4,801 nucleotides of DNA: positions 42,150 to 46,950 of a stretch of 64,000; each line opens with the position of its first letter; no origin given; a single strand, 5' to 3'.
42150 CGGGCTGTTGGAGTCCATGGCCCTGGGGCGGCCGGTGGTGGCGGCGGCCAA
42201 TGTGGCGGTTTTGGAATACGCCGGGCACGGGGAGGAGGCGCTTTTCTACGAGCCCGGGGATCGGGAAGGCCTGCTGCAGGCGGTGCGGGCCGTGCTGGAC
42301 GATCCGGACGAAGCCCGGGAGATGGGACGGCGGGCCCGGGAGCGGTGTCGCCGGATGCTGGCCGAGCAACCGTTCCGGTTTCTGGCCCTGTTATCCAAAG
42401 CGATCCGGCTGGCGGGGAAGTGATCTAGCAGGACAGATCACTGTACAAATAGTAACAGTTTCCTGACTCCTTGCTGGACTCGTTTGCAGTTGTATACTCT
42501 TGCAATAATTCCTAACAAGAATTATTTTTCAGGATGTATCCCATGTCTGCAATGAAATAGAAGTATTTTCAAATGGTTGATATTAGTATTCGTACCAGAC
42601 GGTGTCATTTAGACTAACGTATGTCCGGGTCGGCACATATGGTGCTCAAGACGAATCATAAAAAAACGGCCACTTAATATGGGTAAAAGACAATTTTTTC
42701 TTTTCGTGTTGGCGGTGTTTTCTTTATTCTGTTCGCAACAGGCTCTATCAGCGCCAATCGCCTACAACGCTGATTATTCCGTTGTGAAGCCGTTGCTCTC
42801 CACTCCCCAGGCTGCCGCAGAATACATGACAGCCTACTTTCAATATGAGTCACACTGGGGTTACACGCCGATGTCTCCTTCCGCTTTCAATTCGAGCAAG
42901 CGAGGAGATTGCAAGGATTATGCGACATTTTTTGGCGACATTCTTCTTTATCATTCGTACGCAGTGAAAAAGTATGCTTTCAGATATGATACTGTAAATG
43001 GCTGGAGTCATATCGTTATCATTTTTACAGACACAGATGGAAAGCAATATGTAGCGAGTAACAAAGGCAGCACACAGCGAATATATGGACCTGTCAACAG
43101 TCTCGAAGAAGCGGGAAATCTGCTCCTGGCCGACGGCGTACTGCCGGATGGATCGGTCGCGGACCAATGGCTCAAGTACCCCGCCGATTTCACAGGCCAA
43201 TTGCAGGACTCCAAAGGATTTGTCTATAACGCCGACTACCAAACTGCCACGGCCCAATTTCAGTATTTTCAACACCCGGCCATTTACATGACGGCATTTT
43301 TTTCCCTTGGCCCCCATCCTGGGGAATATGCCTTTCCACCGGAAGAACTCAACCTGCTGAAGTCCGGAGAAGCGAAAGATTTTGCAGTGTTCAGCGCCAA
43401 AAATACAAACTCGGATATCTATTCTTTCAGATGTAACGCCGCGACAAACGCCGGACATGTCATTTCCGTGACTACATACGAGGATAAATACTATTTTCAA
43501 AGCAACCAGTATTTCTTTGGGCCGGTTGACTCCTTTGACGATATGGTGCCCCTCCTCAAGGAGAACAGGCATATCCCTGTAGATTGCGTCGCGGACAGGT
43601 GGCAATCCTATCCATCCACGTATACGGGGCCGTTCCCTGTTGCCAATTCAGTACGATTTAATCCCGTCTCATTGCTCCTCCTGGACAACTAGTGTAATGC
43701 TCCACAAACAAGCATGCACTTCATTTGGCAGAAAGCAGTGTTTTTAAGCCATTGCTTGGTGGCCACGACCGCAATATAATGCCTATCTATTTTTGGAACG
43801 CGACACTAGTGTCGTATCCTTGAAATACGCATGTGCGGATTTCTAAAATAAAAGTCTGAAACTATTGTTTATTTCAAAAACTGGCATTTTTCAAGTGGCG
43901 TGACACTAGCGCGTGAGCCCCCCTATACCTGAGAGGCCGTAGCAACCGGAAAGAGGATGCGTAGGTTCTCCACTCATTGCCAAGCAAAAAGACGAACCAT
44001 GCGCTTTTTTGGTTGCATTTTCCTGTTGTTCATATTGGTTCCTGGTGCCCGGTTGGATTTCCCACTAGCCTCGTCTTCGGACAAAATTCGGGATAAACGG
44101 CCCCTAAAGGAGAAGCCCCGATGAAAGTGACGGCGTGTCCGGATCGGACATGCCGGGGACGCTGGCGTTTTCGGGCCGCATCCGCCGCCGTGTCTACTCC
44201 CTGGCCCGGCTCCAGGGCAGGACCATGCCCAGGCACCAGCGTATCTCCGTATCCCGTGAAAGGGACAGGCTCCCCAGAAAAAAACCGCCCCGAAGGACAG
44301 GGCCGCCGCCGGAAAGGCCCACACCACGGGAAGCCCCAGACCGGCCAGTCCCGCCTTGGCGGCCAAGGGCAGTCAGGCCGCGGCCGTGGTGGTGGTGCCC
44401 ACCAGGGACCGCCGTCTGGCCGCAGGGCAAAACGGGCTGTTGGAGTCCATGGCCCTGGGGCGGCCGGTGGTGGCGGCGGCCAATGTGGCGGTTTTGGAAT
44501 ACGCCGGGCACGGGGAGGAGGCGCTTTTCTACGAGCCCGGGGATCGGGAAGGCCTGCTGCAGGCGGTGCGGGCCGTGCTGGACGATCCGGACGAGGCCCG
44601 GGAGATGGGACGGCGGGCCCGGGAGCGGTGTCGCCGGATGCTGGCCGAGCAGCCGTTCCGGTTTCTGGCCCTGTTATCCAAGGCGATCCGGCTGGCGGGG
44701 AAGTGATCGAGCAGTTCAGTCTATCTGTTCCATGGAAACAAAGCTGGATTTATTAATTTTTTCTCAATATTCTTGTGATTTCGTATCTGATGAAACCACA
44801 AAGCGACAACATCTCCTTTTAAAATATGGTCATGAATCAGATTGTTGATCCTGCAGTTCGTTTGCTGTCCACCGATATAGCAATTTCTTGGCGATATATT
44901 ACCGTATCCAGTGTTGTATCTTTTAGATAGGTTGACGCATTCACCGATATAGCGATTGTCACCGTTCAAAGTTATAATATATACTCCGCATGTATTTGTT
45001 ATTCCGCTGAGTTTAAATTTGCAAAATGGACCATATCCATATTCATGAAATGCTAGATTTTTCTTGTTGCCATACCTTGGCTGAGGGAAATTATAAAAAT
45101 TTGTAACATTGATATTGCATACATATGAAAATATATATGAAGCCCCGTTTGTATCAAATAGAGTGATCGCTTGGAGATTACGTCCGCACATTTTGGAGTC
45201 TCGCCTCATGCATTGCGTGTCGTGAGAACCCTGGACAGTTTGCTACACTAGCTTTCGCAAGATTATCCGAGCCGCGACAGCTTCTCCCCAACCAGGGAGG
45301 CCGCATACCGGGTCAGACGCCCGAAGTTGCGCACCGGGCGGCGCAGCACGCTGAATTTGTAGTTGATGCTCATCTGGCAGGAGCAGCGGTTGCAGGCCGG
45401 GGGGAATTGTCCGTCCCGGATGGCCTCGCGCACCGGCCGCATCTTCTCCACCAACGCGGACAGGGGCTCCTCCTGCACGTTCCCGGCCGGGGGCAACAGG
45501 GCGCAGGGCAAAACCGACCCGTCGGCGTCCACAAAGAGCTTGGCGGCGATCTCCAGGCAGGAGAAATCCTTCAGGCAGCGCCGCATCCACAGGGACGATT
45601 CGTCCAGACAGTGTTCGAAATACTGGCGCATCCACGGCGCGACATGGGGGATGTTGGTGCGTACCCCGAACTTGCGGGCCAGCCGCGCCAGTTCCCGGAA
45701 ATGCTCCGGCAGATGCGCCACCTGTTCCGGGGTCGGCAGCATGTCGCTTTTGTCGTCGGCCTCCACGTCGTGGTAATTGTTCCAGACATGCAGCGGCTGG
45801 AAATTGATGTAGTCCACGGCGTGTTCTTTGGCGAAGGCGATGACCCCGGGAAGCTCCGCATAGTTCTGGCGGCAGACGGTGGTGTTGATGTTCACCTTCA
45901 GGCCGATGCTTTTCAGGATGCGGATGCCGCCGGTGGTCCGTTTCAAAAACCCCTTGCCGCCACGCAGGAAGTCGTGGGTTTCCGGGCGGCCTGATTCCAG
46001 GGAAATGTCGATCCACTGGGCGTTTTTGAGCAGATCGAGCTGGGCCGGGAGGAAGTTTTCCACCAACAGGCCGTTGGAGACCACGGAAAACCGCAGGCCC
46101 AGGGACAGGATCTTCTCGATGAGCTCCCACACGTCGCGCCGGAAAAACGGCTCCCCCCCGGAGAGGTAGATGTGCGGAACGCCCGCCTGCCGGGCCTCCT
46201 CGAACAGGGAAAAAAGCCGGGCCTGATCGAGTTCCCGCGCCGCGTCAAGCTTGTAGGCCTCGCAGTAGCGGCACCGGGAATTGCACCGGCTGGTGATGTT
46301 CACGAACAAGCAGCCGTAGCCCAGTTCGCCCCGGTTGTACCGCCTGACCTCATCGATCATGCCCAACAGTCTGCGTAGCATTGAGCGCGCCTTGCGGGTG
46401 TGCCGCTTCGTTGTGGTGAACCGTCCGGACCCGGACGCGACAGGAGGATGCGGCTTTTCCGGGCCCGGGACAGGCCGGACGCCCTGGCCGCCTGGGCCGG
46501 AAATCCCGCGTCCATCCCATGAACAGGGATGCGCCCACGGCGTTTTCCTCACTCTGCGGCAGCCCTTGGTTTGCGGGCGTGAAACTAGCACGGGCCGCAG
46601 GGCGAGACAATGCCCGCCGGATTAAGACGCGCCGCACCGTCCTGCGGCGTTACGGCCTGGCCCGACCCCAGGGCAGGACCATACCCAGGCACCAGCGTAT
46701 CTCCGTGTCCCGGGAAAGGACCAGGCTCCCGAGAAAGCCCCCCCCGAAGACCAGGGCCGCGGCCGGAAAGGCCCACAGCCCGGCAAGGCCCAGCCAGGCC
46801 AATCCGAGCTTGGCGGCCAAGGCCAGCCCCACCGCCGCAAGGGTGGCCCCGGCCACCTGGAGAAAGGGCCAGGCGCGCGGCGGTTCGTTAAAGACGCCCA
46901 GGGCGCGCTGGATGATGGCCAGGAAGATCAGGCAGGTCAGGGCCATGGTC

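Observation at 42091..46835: Two alternative cargo cassettes held in tandem between convergent glycosyltransferase and flippase genes: the footprint of a Campbell-type insertion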

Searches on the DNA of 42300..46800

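Call 59: search_rna_families(source=window, start=42300, end=46800, threshold=evalue, max_evalue=1)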
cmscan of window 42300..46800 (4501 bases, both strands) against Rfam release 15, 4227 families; matches with E-value up to 1: 1.
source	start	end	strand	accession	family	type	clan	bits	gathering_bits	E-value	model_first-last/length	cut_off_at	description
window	44094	44201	-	RF02954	DUF3577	Cis-reg;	-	25.2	42.6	0.15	1-105/105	no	DUF3577 RNA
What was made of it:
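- Tried and rejected: Rfam on 42300-46800 gave one sub-threshold hit only (DUF3577 RNA, E = 0.15) (call 59).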

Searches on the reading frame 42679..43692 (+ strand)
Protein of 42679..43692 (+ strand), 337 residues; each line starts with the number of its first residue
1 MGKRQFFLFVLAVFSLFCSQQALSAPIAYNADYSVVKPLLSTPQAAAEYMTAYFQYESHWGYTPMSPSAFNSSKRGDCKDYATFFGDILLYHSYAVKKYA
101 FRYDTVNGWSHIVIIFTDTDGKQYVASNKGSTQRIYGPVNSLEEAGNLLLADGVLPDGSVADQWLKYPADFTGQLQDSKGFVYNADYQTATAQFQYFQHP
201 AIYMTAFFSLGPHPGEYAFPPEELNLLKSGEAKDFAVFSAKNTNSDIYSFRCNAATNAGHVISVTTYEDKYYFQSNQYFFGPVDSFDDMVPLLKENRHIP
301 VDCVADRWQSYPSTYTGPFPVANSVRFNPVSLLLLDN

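Call 6: search_protein_families(library=pfam, proteins=[window:42679-43692:+], max_evalue=0.01)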
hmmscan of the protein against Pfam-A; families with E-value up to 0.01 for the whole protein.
window:42679-43692:+ (337 aa): 1 family
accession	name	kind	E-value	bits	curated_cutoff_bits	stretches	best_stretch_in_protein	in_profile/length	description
PF04473.18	DUF553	-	0.0061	16.5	20.5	0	64-101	50-86/140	Transglutaminase-like domain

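Call 8: find_encoding_contigs(protein=window:42679-43692:+, flank=10000, max_places=10)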
Protein window:42679-43692:+ (337 aa): no gene with exactly this product is on record in the collection.

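Call 16: find_related_loci(query=window:42679-43692:+, collection=genome_contigs, flank=10000)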
Query window:42679-43692:+ (337 aa) in genome_contigs; peptide patterns used: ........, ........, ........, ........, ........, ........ (x = any residue, [..] = any of these).
42 stretches matched a pattern; 7 encode a relative of the query (tblastn E <= 1e-3); 7 distinct loci.
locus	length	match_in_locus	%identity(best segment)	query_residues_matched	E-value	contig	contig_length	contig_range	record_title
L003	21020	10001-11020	62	2-336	1e-133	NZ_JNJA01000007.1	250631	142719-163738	Solidesulfovibrio alcoholivorans DSM 5433 Q368DRAFT_scaffold00007.7_C, whole genome shotgun sequence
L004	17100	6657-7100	35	17-319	1e-21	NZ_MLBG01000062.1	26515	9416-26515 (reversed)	Desulfovibrio sp. DV contig00062, whole genome shotgun sequence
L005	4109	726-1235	37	21-238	2e-16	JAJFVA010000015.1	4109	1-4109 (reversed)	MAG: Methanoregulaceae archaeon isolate bin.599 k141_3291594, whole genome shotgun sequence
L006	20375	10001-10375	36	26-296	9e-15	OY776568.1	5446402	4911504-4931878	MAG: Phycisphaerae bacterium isolate 383648cc-b706-4f19-8acf-b8ba9176e0b9 genome assembly, chromosome: 1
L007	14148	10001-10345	38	31-149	1e-14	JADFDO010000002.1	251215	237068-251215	MAG: Methanolinea sp. isolate QR_Bin.22 NODE_2_length_251215_cov_58.1336, whole genome shotgun sequence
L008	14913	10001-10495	40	30-306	2e-14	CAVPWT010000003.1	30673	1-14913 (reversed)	MAG: uncultured Methanomicrobiales archaeon isolate MFD00032.bin.2.30 genome assembly, contig: contig_134863, whole geno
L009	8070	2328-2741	32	31-160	9e-14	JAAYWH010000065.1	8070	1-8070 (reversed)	MAG: Methanomicrobiales archaeon isolate AS4DglBPLU_14 11740_AS4D, whole genome shotgun sequence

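Call 17: find_homologous_proteins(query=window:42679-43692:+)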
Query window:42679-43692:+ (337 aa): 17 proteins with E <= 0.001 among 4794 candidates.
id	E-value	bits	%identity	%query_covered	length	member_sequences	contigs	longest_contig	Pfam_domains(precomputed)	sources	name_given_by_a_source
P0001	1.1e-217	740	95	100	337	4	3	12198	-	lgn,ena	-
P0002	3.6e-189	647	84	98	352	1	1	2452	-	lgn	-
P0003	1.4e-138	480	65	96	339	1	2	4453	PF01841.26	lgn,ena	-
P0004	1.4e-137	477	63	99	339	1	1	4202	-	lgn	-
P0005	4.1e-136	472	63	99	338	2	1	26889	-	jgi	jgi:hypothetical protein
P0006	6.8e-136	471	62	99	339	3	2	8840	-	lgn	-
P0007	2.1e-134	466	63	98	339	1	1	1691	PF04473.19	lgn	-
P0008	1.2e-133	464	63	98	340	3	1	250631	PF04473.19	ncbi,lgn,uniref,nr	ncbi:hypothetical protein [Solidesulfovibrio alcoholivorans]|uniref:hypothetical protein n=1 Tax=Sol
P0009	2.8e-132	459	63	93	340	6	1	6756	-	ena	-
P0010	3.1e-112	394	55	91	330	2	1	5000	-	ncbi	-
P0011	6.2e-102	360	51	97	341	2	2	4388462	-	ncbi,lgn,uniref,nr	ncbi:hypothetical protein G3N56_17975 [Desulfovibrio sulfodismutans]|uniref:Transglutaminase domain-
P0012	2.7e-100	354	55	92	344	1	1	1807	PF01841.26,PF04473.19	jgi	-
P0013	4.4e-99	350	54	92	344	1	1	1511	PF04473.19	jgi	-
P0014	5.8e-98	347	49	96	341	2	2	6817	-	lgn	-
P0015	7.9e-98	346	49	98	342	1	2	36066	PF04473.19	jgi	jgi:hypothetical protein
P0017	1.7e-12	66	34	41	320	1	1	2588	PF01841.26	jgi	jgi:hypothetical protein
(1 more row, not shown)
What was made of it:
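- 42679..43692 (+): Cassette A gene: a secreted protein of 337 aa with two tandem transglutaminase-like (LapG/CPR-C4-like) cysteine-protease domains. The second domain has Ala in place of the catalytic Cys. Homologs P0001 (95%) to P0017 (call 17).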

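Call 18: find_encoding_contigs(protein=P0001, flank=10000, max_places=10)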
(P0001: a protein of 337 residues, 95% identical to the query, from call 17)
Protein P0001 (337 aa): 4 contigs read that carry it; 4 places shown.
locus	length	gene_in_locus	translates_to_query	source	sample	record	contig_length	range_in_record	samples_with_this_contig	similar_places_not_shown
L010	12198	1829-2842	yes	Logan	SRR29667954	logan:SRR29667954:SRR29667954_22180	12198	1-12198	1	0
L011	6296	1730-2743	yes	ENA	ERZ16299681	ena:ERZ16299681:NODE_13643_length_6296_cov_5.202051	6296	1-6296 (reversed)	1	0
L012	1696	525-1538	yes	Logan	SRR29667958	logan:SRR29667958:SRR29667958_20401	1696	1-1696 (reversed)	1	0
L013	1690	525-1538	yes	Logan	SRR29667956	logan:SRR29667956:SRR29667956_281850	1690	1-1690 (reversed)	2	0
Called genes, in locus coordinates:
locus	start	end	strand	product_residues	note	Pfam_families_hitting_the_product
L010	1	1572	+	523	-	?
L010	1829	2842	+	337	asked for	-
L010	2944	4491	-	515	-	PF03023:MurJ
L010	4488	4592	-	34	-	-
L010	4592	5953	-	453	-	PF04932:Wzy_C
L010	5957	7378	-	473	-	PF13807:GNVR (faint)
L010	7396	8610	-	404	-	PF02563:Poly_export, PF10531:SLBB, PF22461:SLBB_2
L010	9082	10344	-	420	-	PF13579:Glyco_trans_4_4 (weak), PF13439:Glyco_transf_4 (weak), PF20706:GT4-conflict (weak), PF00534:Glycos_transf_1, PF13692:Glyco_trans_1_4, PF13524:Glyco_trans_1_2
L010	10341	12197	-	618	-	?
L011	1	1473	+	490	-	?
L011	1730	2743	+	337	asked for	-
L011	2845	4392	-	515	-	PF03023:MurJ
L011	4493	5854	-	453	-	PF04932:Wzy_C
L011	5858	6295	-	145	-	?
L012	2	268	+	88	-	?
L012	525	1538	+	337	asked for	-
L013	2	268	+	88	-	?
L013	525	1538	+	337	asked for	-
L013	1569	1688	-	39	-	?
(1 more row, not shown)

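Call 19: find_encoding_contigs(protein=P0002, flank=10000, max_places=10)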
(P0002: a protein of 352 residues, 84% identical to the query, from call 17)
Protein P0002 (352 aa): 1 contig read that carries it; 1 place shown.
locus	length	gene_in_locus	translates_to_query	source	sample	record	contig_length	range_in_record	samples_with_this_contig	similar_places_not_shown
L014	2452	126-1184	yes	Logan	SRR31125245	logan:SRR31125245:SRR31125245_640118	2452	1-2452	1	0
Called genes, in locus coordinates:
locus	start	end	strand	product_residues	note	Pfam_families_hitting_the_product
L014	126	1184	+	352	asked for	-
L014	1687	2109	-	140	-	PF16156:DUF4864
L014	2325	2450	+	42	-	?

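Call 25: search_protein_families(library=ncbifam, proteins=[window:42679-43692:+], max_evalue=0.01)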
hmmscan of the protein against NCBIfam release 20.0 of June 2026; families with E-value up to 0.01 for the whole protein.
window:42679-43692:+ (337 aa): 0 families

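Call 26: search_protein_families(library=phrogs, proteins=[window:42679-43692:+], max_evalue=0.01)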
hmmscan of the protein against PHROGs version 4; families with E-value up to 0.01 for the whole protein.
window:42679-43692:+ (337 aa): 0 families

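Call 44: search_protein_families(library=padloc, proteins=[window:42679-43692:+], max_evalue=0.01)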
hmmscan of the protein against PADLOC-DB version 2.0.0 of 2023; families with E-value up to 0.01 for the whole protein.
window:42679-43692:+ (337 aa): 0 families
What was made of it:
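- The GIY-YIG protein has no recognisable homing-type DNA-binding domain and no PADLOC or Pfam match (calls 6, 44).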

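Call 57: search_solved_structures(query=window:42679-43692:+, max_evalue=1)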
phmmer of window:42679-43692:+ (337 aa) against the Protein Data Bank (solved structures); distinct sequences matched with E-value up to 1: 1.
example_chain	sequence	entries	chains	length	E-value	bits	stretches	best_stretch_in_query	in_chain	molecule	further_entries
2hnk_A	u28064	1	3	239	0.83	12.4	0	128-183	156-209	SAM-dependent O-methyltransferase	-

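Call 71: predict_structure(alignment_id=A2)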
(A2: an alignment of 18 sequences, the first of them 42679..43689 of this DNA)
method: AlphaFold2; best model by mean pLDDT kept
length: 337 residues; sequences in the alignment: 18
mean_pLDDT: 91.8   pTM: 0.84
mean pLDDT of the five models: 91.8, 91.3, 90.9, 89.1, 89.1
residues with pLDDT >= 90: 281; 70-90: 28; 50-70: 18; < 50: 10
segments of 3 or more residues with pLDDT < 50: 19-22, 326-328
pLDDT, mean of each block of 10 residues (from residue 1): 72 62 70 96 97 95 95 97 98 97 94 97 97 97 98 96 96 96 97 96 98 93 98 98 97 91 97 98 96 95 94 96 62 50
secondary structure, 60 per line:
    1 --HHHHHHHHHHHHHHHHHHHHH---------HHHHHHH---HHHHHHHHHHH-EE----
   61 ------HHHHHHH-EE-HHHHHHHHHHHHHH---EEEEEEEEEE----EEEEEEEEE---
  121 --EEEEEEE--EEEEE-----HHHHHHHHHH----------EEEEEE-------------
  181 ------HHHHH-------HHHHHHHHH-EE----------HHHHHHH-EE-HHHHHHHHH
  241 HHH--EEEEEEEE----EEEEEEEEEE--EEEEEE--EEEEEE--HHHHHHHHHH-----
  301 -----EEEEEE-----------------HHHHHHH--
elements in order: H3-23 H33-39 H43-53 H67-73 H78-91 E95-104 E109-117 E123-129 E132-136 H142-151 E162-167 H187-191 H199-207 H221-227 H232-243 E246-253 E258-267 E270-275 E278-283 H286-295 E306-311 H329-335

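Call 74: fold_search(model_id=the predicted structure, library=pdb)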
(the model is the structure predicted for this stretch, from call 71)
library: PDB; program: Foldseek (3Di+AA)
matches with E <= 10: 716; with E <= 0.001: 5
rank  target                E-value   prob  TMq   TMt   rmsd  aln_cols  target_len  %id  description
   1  7pjo_BBB              9.0e-06  1.00  0.28  0.42   2.8       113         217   24  Crystal form 3 of CPR-C4: a cysteine protease from the Candidate Phyla Radiation (released 2022-07-06)
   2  7pjo_AAA              9.5e-06  1.00  0.28  0.42   2.7       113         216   24  Crystal form 3 of CPR-C4: a cysteine protease from the Candidate Phyla Radiation (released 2022-07-06)
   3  7ob6_B                1.3e-05  1.00  0.28  0.44   2.8       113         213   23  CPR-C4 - a conserved novel protease from the Candidate Phyla Radiation (released 2022-04-27)
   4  7ob7                  1.6e-05  1.00  0.27  0.42   3.0       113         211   23  CPR-C4 - novel protease from the Candidate Phyla Radiation (CPR) (released 2022-04-27)
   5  7ob6_A                8.9e-05  1.00  0.28  0.41   3.2       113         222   23  CPR-C4 - a conserved novel protease from the Candidate Phyla Radiation (released 2022-04-27)
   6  4u65_E                1.3e-03  1.00  0.20  0.36  13.3       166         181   11  Structure of the periplasmic output domain of the Legionella pneumophila LapD ortholog CdgS9 in complex with Pseudomon (released 2014-08-13)
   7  4fgq_A                2.9e-03  1.00  0.25  0.42   4.1       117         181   17  Legionella pneumophila LapG (released 2012-06-20)
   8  4fgq_B                3.7e-03  1.00  0.25  0.43   3.9       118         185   16  Legionella pneumophila LapG (released 2012-06-20)
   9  4fgp_A                4.2e-03  1.00  0.24  0.41   4.0       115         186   17  Legionella pneumophila LapG (EGTA-treated) (released 2012-06-20)
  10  4fgp_B                4.9e-03  1.00  0.22  0.38   4.9       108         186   19  Legionella pneumophila LapG (EGTA-treated) (released 2012-06-20)
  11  4fgo                  5.5e-03  1.00  0.23  0.41   3.6       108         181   18  Legionella pneumophila LapG (calcium-bound) (released 2012-06-20)
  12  6j4p_A                6.6e-03  0.96  0.25  0.33  13.8       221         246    8  Structural basis of tubulin detyrosination by vasohibins-SVBP enzyme complex and functional implications (released 2019-05-01)
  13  4nv8_A                7.8e-03  0.69  0.22  0.27  14.6       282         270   13  Crystal Structure of Mesorhizobium Loti Arylamine N-acetyltransferase F42W Mutant (released 2015-01-21)
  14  3isr_A                1.1e-02  1.00  0.23  0.27  10.4       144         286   12  The Crystal Structure of a Putative Cysteine Protease from Cytophaga hutchinsonii to 1.9A (released 2009-09-08)
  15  2bsz_A                1.2e-02  0.35  0.19  0.23  16.1       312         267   13  Structure of Mesorhizobium loti arylamine N-acetyltransferase 1 (released 2005-05-25)
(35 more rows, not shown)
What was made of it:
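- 42679..43692 (+): The model has pLDDT 92, and Foldseek finds CPR-C4 at 9e-6 and LapG at 3e-3 (calls 71, 74).
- Checked: Best PDB folds are CPR-C4 (E = 9e-6) and LapG (E = 3e-3) (calls 71, 74).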
